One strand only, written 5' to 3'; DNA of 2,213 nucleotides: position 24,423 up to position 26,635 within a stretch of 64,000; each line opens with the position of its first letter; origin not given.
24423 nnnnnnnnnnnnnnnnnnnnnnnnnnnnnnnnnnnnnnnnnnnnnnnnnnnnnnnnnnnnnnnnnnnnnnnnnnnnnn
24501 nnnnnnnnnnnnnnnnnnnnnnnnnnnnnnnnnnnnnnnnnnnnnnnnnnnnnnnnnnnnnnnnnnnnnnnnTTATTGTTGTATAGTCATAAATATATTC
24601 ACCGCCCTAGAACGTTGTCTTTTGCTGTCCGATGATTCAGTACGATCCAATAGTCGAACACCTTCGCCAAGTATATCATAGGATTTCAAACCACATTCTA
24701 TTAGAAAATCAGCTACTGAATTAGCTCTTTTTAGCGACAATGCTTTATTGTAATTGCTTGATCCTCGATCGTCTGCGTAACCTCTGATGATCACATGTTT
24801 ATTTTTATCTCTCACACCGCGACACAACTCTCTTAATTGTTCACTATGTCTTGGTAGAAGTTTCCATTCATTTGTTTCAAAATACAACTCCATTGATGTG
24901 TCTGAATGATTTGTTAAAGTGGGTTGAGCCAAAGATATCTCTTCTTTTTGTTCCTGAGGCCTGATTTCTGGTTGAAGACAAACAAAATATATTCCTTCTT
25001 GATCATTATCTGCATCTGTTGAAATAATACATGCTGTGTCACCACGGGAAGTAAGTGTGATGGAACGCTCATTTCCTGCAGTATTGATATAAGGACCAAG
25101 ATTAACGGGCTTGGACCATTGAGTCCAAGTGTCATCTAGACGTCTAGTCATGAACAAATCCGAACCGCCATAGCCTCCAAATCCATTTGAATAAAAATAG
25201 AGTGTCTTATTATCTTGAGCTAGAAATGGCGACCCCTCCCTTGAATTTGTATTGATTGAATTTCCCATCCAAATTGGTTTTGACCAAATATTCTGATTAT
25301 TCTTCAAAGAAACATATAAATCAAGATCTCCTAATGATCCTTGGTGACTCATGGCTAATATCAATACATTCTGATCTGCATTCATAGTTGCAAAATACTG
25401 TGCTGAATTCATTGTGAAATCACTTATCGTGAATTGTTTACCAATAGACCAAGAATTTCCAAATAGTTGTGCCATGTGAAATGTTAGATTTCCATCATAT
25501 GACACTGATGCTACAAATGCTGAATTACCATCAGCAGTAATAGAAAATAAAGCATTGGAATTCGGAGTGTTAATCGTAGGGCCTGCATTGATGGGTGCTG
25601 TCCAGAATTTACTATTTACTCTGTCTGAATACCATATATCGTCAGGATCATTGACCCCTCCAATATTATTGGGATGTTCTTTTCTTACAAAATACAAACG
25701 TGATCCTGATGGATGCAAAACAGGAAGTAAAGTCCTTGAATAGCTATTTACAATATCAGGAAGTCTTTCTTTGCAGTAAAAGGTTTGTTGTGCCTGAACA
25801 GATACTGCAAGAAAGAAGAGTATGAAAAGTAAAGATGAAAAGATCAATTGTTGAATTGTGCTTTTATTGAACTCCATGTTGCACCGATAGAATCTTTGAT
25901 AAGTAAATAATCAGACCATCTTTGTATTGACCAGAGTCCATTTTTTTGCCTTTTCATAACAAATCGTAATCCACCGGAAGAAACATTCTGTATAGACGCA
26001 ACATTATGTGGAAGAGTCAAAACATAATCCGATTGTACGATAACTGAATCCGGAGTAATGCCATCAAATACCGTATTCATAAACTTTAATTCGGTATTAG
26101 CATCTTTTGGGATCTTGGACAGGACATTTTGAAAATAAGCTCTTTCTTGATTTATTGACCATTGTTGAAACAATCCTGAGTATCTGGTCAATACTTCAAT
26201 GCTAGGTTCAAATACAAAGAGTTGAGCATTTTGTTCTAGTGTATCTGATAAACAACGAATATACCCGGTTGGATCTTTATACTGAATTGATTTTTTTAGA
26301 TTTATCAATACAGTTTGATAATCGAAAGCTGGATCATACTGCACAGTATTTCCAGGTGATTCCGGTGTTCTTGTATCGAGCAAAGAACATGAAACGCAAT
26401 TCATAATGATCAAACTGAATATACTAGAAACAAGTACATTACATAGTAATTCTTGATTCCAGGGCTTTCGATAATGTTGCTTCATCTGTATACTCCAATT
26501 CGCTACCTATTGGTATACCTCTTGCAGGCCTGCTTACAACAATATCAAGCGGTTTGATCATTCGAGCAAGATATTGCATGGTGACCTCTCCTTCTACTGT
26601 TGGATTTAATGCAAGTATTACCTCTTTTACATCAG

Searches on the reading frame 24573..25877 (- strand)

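Call 3: search_protein_families(library=pfam, proteins=[window:24573-25877:-], max_evalue=1)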
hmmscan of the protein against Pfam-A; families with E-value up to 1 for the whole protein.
window:24573-25877:- (434 aa): 3 families
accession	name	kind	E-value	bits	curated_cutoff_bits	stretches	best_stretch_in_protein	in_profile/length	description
PF00691.25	OmpA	-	6.5e-15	55.7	27.2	1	332-423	1-97/98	OmpA family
PF07676.18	PD40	-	1.5e-10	41.2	20.9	2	207-243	4-38/38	WD40-like Beta Propeller Repeat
PF21519.2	Tailspike_C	-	0.0098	16.3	27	1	117-158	12-53/72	Tailspike protein, C-terminal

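Call 4: search_protein_families(library=ncbifam, proteins=[window:24573-25877:-], max_evalue=1)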
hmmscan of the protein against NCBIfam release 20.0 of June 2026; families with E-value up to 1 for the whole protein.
window:24573-25877:- (434 aa): 25 families
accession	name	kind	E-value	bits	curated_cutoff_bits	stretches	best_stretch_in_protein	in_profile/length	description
NF052230.1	T9SS_PorE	exception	3.8e-29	101.5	600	2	24-281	137-397/648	PorE family type IX secretion system protein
NF053607.1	CHU_0125_OmpA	equivalog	8e-29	100.6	620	4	134-251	252-366/639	CHU_0125 family OmpA-like outer membrane integrity protein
NF053585.1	OMP_LP_YfiB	equivalog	1.3e-13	51.1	128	1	327-428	54-158/163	outer membrane lipoprotein YfiB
NF053611.1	YiaD_Gzip_OmpA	equivalog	1.7e-13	50.7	175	1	328-429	101-205/206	YiaD family glycine zipper/OmpA-like lipoprotein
NF053612.1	anchor_PA1041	equivalog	5.7e-13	49.4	250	1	302-408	106-211/236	PA1041 family peptidoglycan-binding anchor lipoprotein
TIGR03789.1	pdsO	hypoth_equivalog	9.1e-11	41.9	152.2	1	313-401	123-212/243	sortase-associated OmpA-like protein PdsO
TIGR02802.1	Pal_lipo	equivalog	1.1e-10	41.5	125.35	1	331-400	2-72/104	peptidoglycan-associated lipoprotein Pal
NF008071.1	PRK10808.1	equivalog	2.2e-10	40.4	277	1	328-407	230-312/358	porin OmpA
NF047726.1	AutTranAdhPGAsTpgA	equivalog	4.9e-10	39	350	1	316-426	143-255/268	trimeric autotransporter adhesin/peptidogylcan-associated protein TpgA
NF007424.1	PRK09967.1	equivalog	6.3e-10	39.4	155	1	328-393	51-117/160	OmpA family protein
NF053613.1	OMP_toxin_LptF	equivalog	8.2e-10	38.8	400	1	330-427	142-242/256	lipotoxin F family OmpA-related lipoprotein LptF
NF045787.1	OmpABordt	equivalog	1.3e-08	34.7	200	1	316-422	76-179/194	outer membrane protein OmpA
NF033763.1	exchanger_TraB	exception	5.5e-06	24.7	700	1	332-406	395-471/522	outer membrane exchange protein TraB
NF006285.1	PRK08457.1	equivalog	2.4e-05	24.2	250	1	358-433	154-233/253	flagellar motor protein MotB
NF008067.1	PRK10802.1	equivalog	4e-05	23.5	261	1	330-398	68-137/171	peptidoglycan-associated lipoprotein Pal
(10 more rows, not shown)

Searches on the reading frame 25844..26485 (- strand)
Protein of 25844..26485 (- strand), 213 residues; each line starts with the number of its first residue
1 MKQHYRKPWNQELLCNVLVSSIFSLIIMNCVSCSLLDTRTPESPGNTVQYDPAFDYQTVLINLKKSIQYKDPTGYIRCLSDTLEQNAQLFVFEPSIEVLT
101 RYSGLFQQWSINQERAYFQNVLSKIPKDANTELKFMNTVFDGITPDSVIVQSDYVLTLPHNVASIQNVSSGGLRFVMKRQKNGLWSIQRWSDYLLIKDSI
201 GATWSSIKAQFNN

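Call 3: search_protein_families(library=pfam, proteins=[window:25844-26485:-], max_evalue=1)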
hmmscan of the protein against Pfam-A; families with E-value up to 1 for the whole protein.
window:25844-26485:- (213 aa): 1 family
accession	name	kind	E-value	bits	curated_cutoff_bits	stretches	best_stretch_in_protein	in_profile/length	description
PF09256.16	BaffR-Tall_bind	-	0.016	15.4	21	1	25-42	12-27/30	BAFF-R, TALL-1 binding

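Call 4: search_protein_families(library=ncbifam, proteins=[window:25844-26485:-], max_evalue=1)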
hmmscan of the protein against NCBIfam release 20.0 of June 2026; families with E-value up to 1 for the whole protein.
window:25844-26485:- (213 aa): 0 families
